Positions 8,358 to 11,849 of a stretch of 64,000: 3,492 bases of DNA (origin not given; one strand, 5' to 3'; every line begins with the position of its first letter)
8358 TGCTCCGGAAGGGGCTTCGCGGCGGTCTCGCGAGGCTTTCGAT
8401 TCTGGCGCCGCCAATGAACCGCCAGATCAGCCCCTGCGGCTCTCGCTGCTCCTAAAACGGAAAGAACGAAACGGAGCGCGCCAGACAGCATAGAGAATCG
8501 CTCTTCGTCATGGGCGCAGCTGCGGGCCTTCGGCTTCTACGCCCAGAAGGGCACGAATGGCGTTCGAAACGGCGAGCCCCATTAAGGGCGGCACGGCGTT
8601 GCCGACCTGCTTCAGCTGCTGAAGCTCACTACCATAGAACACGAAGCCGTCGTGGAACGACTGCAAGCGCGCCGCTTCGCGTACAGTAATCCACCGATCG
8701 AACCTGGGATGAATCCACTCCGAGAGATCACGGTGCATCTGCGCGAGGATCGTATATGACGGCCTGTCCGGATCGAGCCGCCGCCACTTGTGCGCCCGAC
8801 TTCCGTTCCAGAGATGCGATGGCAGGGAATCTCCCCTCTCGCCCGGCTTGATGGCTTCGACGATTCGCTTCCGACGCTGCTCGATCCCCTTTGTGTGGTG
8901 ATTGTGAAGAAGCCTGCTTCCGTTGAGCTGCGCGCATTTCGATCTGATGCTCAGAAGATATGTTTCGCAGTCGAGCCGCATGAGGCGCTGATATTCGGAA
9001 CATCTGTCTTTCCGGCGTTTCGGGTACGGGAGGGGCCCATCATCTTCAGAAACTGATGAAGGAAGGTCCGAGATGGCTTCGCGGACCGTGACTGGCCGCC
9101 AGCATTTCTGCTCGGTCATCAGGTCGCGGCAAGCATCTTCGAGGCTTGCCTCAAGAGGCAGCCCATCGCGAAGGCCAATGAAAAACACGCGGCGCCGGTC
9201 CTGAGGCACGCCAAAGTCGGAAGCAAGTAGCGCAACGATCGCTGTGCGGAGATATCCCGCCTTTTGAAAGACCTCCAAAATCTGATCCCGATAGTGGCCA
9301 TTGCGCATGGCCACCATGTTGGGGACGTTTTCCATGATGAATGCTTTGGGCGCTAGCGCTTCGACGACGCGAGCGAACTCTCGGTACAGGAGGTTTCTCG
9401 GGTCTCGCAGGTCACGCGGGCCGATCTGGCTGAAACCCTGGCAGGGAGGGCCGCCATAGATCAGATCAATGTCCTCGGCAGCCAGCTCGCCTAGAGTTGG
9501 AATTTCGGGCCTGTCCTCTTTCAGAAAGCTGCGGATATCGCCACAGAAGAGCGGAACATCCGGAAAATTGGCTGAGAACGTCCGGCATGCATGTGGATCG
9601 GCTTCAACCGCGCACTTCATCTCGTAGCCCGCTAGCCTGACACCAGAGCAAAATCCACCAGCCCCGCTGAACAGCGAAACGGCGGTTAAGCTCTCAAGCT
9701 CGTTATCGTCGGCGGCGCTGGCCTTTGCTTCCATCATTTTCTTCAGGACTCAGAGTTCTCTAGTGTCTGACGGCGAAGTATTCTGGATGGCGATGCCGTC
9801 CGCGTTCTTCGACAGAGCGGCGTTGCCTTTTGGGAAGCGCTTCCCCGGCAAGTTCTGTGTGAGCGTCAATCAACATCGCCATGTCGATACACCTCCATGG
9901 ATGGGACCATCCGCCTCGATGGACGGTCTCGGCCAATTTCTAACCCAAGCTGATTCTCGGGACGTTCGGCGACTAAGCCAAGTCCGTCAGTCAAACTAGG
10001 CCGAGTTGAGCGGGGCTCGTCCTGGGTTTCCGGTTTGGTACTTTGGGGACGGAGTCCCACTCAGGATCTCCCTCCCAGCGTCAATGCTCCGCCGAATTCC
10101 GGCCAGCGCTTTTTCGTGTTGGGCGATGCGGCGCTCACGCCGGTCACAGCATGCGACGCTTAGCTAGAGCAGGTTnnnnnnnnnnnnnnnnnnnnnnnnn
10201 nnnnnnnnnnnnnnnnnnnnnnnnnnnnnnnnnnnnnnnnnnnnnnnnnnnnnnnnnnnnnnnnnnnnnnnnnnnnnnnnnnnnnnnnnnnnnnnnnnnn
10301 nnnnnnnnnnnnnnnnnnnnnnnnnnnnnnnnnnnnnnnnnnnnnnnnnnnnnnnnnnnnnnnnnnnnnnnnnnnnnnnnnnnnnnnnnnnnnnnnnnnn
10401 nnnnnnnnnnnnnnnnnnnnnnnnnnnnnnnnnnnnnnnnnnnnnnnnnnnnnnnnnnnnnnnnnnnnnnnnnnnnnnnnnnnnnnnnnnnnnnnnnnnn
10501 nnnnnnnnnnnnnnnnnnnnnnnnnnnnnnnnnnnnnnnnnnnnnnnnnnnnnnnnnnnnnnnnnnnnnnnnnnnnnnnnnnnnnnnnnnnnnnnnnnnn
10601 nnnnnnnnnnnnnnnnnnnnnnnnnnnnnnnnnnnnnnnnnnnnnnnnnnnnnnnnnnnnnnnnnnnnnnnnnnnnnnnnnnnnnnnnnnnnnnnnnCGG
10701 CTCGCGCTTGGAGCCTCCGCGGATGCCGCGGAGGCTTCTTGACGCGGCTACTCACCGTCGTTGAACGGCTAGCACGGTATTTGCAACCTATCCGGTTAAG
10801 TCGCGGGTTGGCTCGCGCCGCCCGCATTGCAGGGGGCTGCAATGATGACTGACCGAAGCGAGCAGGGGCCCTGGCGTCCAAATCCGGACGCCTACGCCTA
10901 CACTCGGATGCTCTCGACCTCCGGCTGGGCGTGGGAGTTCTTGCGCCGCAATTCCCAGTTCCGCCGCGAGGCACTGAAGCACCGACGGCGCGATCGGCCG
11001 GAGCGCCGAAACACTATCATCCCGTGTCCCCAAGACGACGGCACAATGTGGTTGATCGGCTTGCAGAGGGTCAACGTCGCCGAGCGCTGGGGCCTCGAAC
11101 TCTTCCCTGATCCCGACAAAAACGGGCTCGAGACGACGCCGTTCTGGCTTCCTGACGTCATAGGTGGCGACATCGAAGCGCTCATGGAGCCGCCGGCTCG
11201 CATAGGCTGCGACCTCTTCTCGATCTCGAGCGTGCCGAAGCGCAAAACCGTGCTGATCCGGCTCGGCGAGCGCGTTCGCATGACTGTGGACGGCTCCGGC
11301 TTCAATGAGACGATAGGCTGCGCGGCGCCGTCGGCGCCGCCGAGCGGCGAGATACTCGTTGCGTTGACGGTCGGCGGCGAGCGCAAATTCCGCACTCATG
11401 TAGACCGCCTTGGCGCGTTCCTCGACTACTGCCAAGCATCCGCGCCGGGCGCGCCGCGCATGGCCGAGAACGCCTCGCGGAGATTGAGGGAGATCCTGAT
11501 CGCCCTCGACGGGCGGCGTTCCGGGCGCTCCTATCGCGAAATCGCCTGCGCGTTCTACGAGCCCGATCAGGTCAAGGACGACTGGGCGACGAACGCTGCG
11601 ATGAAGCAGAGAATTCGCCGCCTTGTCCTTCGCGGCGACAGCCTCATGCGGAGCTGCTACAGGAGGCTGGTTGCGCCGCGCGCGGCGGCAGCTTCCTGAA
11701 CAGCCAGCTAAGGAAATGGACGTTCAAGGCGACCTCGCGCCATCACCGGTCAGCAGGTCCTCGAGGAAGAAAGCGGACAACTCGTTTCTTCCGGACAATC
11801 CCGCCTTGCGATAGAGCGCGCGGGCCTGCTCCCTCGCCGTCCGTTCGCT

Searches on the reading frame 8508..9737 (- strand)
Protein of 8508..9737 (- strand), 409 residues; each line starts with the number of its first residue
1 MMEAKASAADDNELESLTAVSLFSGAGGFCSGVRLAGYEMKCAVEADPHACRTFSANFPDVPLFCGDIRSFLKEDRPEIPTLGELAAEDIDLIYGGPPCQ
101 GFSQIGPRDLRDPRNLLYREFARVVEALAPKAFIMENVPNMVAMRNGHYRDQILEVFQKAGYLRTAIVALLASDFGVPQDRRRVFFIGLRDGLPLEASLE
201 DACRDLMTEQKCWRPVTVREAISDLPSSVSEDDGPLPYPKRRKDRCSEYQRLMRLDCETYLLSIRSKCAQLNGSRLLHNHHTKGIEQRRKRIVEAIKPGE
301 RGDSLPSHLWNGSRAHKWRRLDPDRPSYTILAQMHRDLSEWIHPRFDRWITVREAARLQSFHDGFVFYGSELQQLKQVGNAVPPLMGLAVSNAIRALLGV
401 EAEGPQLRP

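Call 52: search_protein_families(library=pfam, proteins=[window:8508-9737:-], max_evalue=0.0001)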
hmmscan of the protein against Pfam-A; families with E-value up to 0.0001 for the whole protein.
window:8508-9737:- (409 aa): 1 family
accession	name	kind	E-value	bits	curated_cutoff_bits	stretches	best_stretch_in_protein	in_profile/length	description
PF00145.23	DNA_methylase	-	1.3e-62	212.5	22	1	18-394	2-322/324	C-5 cytosine-specific DNA methylase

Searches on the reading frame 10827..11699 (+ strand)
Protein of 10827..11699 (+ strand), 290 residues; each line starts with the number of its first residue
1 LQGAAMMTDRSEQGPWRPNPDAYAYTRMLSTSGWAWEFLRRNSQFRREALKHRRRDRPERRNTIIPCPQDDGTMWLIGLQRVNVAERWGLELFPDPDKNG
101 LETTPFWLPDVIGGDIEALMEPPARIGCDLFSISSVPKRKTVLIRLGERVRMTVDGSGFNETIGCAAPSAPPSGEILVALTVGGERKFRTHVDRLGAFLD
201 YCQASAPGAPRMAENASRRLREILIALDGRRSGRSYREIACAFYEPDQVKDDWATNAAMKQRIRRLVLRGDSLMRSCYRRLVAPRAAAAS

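Call 53: search_protein_families(library=pfam, proteins=[window:10827-11699:+], max_evalue=0.0001)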
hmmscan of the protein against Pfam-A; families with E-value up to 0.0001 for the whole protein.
window:10827-11699:+ (290 aa): 2 families
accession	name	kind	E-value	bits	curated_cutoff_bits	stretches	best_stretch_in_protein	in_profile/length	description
PF10074.15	RovC_DNA-bd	-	8.3e-17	62.2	26.4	1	200-282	20-106/107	T6SS, Transcription factor, DNA binding domain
PF20109.4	Trans_reg_dom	-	3.2e-09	37.4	23.8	1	19-59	4-44/60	Proteobacterial transcriptional regulator-like domain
